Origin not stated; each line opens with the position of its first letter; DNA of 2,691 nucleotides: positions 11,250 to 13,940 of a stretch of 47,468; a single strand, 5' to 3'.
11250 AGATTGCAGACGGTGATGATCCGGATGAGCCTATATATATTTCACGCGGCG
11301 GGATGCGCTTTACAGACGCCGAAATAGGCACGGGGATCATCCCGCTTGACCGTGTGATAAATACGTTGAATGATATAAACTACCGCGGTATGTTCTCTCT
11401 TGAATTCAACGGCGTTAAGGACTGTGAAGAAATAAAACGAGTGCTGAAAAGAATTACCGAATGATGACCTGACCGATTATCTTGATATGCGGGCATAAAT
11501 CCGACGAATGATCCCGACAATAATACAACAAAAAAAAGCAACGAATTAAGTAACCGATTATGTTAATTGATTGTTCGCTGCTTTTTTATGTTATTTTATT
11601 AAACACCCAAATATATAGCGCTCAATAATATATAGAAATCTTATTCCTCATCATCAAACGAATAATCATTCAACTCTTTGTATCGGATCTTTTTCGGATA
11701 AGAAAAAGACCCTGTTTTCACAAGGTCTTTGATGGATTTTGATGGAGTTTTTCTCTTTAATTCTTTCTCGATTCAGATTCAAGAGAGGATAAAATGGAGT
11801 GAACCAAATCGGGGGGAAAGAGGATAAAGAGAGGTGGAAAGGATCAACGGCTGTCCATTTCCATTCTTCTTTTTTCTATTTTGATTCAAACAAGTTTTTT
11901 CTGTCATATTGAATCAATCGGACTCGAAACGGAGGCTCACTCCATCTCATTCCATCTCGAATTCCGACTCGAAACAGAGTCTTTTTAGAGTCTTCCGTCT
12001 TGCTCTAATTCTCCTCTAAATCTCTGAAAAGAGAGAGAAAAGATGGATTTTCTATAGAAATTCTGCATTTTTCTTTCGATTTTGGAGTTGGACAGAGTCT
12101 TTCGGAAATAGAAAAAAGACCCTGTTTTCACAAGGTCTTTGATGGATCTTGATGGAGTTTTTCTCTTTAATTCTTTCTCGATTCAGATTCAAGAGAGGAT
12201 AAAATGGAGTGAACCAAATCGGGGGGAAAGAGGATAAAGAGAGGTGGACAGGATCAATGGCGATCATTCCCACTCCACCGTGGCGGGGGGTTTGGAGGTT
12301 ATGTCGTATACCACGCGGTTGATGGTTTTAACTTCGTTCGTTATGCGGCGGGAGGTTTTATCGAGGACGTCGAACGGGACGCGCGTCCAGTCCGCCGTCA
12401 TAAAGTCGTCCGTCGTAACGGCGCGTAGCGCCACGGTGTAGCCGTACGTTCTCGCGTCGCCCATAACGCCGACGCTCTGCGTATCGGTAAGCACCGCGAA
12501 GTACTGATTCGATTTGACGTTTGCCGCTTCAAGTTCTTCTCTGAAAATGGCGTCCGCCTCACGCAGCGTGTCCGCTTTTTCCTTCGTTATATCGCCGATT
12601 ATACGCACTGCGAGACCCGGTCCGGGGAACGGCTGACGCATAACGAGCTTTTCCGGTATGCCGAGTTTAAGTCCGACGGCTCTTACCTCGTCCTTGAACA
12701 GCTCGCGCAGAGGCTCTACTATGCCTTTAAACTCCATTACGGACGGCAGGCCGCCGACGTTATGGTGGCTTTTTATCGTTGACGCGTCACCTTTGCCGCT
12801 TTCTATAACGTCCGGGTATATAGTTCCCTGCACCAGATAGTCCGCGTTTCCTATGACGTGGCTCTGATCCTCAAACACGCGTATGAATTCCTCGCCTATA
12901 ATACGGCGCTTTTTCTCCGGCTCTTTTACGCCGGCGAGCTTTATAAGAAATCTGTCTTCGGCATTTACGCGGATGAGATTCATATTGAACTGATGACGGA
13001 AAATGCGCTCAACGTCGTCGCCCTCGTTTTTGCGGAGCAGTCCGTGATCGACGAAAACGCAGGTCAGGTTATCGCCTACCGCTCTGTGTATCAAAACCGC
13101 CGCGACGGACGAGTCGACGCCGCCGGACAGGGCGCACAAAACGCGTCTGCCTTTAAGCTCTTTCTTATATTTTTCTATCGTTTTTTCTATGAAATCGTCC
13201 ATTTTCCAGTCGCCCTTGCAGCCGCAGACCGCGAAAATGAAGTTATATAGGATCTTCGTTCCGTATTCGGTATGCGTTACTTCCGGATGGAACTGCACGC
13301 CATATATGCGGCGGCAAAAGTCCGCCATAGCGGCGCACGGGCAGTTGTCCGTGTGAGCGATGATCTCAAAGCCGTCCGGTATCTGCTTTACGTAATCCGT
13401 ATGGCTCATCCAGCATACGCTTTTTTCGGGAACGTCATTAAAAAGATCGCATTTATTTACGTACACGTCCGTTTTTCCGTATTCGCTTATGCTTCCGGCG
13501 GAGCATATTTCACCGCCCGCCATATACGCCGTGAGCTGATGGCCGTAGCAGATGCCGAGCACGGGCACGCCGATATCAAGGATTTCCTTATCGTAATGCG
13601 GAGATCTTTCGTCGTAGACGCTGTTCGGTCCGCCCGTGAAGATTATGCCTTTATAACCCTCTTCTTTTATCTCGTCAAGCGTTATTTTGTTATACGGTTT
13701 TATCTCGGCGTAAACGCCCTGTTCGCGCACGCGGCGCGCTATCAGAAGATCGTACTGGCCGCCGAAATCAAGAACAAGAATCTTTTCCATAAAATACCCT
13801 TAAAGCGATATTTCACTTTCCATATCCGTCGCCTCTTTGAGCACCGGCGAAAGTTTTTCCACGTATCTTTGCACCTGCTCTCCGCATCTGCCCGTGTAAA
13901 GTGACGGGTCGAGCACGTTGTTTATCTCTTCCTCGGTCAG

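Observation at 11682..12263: Two near-identical ~165-nt terminator-ended modules stacked directly behind guaA: candidate sRNA / 3'UTR element family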

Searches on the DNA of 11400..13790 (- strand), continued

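Call 28: search_with_rna_model(model_id=R1, sources=[L001, L002, L003, L004, L005, L006, L007, L008, L009, L010, L011, L012, L013, L014, L015, L016, L017, L018, L019, L020, L021, L022, L023, L024, L025, L026, L027, L028, L029, L030, L031, L032, L033, L034, L035, L036, L037, L038, L039, L040, L041, L042, L043, L044, L045, L046, L047, L048, L049, L050, L051, L052, L053, L054, L055, L056, L057, L058, L059, L060, L061, L062, L063, L064, L065, L066, L067, L068, L069, L070, L071, L072, L073, L074, L075, L076, L077, L078, L079, L080, L081], max_evalue=10, show_alignments=4)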
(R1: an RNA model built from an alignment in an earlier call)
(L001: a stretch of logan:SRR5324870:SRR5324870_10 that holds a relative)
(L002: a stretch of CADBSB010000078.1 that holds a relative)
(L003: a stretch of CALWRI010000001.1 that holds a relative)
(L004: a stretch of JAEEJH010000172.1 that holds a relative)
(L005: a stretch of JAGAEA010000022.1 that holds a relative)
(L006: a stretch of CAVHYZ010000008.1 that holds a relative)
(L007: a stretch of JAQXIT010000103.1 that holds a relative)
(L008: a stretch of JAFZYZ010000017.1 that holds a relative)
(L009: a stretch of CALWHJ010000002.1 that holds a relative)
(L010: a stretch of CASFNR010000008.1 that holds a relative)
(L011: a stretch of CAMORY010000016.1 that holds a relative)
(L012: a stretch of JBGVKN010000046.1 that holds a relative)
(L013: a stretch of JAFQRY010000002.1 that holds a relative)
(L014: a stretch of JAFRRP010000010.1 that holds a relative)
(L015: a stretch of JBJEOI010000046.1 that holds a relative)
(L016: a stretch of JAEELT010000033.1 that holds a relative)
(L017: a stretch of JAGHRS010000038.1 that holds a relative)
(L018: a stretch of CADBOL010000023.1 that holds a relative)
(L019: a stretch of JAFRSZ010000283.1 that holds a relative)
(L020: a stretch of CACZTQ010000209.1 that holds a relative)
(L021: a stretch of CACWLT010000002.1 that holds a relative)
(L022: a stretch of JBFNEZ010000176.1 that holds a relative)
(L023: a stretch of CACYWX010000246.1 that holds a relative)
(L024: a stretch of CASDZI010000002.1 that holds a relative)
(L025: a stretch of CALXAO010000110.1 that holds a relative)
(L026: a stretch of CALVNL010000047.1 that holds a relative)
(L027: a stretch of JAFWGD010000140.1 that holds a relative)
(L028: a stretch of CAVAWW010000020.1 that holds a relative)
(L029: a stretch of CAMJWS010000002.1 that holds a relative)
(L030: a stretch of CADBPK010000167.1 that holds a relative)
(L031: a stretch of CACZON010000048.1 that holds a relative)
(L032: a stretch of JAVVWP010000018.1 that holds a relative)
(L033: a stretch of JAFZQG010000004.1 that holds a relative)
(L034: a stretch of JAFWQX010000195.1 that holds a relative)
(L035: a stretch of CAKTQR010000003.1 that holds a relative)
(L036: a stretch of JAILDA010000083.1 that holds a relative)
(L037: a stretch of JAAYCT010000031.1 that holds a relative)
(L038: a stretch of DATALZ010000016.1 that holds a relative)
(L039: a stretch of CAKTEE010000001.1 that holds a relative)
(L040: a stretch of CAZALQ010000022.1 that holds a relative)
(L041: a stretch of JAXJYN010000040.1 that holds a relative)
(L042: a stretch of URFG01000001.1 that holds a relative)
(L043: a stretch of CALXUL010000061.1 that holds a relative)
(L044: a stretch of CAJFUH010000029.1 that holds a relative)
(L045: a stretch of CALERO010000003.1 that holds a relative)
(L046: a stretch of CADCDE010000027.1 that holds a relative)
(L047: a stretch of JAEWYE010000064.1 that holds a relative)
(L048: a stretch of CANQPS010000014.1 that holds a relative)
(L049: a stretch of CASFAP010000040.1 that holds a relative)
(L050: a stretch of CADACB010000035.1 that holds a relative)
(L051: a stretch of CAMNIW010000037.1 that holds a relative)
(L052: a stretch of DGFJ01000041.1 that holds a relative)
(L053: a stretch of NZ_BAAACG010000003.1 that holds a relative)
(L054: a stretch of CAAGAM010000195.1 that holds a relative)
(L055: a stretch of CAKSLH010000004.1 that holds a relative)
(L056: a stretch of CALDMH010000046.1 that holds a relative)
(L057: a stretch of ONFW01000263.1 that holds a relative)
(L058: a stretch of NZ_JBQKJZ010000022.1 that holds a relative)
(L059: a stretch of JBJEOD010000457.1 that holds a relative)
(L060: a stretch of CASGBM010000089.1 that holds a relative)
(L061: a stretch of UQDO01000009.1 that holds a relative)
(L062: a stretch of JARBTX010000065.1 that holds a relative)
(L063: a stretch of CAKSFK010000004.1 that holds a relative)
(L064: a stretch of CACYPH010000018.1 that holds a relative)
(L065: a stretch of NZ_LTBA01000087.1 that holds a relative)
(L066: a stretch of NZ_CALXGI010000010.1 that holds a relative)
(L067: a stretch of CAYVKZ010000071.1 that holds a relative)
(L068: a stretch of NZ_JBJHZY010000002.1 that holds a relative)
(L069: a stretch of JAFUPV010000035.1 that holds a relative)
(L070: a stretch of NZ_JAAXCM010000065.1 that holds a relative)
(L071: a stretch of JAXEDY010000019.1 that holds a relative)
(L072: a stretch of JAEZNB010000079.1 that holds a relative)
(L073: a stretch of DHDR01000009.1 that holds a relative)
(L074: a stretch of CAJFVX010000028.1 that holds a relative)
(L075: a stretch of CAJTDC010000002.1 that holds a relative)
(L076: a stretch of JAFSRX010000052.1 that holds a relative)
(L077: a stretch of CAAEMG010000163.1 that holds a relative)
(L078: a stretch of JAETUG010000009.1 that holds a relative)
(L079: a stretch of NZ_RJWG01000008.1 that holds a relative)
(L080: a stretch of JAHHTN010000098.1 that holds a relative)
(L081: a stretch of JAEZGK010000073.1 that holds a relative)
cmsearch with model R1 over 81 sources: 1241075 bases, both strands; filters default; matches with E-value up to 10: 9.
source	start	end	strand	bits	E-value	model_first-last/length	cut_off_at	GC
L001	6627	6660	+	28.8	0.006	1-34/155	3'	0.56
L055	9816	9970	+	23.9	0.07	1-155/155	no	0.32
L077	1009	1096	+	19.4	0.64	1-155/155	no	0.26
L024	18893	18969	+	18.9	0.83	1-155/155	no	0.36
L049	4172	4290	-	17.7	1.6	1-155/155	no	0.32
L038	12127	12245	+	15.8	3.8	1-155/155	no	0.29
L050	11095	11219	+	15.1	5.5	1-155/155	no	0.36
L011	15245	15357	-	14.2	8.7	1-155/155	no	0.4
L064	4096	4228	+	14.1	9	1-155/155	no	0.47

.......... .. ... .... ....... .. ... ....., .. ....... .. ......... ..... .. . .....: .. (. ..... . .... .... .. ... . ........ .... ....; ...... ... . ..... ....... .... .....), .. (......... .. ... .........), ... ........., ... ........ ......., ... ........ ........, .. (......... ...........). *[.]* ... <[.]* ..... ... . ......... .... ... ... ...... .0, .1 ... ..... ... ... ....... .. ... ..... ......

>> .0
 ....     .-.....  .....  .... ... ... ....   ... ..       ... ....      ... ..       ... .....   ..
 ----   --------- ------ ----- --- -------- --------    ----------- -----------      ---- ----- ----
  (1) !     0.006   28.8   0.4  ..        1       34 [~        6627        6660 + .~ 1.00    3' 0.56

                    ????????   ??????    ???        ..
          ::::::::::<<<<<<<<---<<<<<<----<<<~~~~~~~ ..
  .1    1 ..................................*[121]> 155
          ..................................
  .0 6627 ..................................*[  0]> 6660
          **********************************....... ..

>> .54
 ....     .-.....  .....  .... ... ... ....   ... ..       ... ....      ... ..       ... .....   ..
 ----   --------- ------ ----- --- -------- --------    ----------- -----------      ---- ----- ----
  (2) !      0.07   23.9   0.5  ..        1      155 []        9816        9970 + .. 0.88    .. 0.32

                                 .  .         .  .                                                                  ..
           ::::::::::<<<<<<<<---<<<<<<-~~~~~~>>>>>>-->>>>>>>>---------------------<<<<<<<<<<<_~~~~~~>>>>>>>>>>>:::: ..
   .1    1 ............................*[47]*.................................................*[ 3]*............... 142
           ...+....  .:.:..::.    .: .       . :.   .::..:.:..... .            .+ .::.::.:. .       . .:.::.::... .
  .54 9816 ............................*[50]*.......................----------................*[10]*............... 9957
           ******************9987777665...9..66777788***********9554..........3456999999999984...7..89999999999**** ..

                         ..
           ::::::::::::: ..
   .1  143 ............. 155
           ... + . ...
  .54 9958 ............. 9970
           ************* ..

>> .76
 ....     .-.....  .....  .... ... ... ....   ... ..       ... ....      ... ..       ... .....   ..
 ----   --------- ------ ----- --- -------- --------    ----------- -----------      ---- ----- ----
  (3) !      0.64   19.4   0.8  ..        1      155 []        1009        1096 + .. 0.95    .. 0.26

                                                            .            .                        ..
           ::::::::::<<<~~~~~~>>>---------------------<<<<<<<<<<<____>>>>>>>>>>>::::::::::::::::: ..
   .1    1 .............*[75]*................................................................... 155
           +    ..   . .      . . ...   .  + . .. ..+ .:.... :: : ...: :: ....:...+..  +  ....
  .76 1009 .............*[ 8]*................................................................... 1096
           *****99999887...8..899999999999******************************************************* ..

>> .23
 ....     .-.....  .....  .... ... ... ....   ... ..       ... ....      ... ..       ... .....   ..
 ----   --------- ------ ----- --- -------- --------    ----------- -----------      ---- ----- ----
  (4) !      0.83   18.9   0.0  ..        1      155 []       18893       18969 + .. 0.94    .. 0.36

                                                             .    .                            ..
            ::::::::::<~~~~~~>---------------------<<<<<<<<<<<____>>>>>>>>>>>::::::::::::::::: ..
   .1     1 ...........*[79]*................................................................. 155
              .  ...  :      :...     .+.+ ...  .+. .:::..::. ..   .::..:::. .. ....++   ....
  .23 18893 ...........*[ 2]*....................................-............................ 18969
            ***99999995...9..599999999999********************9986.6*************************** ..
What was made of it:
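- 80 guaA loci from GTDB species have no copy (call 28).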

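Call 35: search_with_rna_model(model_id=R1, source=L082, filters=off, max_evalue=10, show_alignments=4)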
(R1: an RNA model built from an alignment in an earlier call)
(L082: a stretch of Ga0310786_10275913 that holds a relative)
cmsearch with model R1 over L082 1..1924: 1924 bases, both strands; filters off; matches with E-value up to 10: 23.
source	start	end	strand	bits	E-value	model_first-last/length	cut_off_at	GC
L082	606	759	+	187.8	4.4e-40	1-155/155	no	0.36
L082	738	883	-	27.8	1.6e-05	1-155/155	no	0.34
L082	1650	1781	-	14.2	0.014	1-155/155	no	0.41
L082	791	910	+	12.3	0.035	1-155/155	no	0.36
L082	589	708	-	10.4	0.089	1-155/155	no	0.36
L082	408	497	+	6.6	0.6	1-155/155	no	0.32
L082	513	576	+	6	0.78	1-155/155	no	0.31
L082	1123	1233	+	5.6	0.97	1-155/155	no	0.32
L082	950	973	-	5.1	1.2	41-64/155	no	0.46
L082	237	363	+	4.8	1.5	1-155/155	no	0.31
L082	185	302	-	4.6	1.6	1-155/155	no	0.33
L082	107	204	+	4.2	1.9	1-155/155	no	0.41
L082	1103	1210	-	3.8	2.3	1-155/155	no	0.34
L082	1794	1833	+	3.7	2.5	1-155/155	no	0.35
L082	1259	1288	-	3.3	3.1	1-155/155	no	0.17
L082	530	556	-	3.3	3.1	1-155/155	no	0.33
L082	413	440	-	2.5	4.5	1-155/155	no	0.29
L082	1817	1845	-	2.4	4.7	1-155/155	no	0.31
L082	1305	1381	-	2.3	4.9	1-155/155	no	0.36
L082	1405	1458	-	1.7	6.7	1-155/155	no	0.39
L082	1054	1088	+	1.7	6.8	1-155/155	no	0.51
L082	345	368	-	1.5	7.5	1-155/155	no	0.38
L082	896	923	-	1.4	7.8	1-155/155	no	0.39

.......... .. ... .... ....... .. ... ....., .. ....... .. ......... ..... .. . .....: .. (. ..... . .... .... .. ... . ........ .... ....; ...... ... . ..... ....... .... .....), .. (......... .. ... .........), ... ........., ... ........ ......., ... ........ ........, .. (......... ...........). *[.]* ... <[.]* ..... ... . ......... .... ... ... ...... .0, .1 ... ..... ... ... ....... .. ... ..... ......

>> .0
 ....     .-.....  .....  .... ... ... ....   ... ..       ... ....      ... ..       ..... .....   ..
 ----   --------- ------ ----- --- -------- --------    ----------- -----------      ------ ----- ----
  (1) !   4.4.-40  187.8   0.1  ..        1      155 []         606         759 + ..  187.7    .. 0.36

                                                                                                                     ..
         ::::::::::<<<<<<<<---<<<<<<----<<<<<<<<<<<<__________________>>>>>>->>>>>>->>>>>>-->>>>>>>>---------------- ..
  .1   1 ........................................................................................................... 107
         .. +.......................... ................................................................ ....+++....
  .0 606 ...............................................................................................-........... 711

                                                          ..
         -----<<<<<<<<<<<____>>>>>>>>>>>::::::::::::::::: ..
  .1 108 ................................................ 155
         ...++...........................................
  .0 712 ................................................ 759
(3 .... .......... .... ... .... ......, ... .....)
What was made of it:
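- Checked: Only 4 C of the C6 run are predicted unpaired, and one copy elsewhere has C4UC (call 35).
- Most of the pyrimidine tract is locked in the hairpin, and the C6 run is not invariant (call 35).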

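Call 46: search_with_rna_model(model_id=R1, sources=[L083, L084, L085, L086, L087, L088, L089], max_evalue=1, show_alignments=6)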
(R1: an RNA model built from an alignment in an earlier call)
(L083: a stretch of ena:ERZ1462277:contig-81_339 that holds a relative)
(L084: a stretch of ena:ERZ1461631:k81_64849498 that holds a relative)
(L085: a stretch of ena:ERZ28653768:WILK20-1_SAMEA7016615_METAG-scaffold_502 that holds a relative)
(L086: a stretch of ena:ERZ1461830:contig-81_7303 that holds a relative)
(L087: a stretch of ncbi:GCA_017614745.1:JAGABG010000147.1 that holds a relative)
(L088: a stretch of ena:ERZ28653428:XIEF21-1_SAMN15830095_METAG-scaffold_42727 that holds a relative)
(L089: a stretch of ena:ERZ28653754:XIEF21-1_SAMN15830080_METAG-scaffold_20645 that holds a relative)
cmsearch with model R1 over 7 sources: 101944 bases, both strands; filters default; matches with E-value up to 1: 3.
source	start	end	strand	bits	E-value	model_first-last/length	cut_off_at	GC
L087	12934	13077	-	20.3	0.035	1-155/155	no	0.49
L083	4834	4945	+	14.3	0.66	1-155/155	no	0.36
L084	3775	3886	+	14.3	0.66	1-155/155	no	0.36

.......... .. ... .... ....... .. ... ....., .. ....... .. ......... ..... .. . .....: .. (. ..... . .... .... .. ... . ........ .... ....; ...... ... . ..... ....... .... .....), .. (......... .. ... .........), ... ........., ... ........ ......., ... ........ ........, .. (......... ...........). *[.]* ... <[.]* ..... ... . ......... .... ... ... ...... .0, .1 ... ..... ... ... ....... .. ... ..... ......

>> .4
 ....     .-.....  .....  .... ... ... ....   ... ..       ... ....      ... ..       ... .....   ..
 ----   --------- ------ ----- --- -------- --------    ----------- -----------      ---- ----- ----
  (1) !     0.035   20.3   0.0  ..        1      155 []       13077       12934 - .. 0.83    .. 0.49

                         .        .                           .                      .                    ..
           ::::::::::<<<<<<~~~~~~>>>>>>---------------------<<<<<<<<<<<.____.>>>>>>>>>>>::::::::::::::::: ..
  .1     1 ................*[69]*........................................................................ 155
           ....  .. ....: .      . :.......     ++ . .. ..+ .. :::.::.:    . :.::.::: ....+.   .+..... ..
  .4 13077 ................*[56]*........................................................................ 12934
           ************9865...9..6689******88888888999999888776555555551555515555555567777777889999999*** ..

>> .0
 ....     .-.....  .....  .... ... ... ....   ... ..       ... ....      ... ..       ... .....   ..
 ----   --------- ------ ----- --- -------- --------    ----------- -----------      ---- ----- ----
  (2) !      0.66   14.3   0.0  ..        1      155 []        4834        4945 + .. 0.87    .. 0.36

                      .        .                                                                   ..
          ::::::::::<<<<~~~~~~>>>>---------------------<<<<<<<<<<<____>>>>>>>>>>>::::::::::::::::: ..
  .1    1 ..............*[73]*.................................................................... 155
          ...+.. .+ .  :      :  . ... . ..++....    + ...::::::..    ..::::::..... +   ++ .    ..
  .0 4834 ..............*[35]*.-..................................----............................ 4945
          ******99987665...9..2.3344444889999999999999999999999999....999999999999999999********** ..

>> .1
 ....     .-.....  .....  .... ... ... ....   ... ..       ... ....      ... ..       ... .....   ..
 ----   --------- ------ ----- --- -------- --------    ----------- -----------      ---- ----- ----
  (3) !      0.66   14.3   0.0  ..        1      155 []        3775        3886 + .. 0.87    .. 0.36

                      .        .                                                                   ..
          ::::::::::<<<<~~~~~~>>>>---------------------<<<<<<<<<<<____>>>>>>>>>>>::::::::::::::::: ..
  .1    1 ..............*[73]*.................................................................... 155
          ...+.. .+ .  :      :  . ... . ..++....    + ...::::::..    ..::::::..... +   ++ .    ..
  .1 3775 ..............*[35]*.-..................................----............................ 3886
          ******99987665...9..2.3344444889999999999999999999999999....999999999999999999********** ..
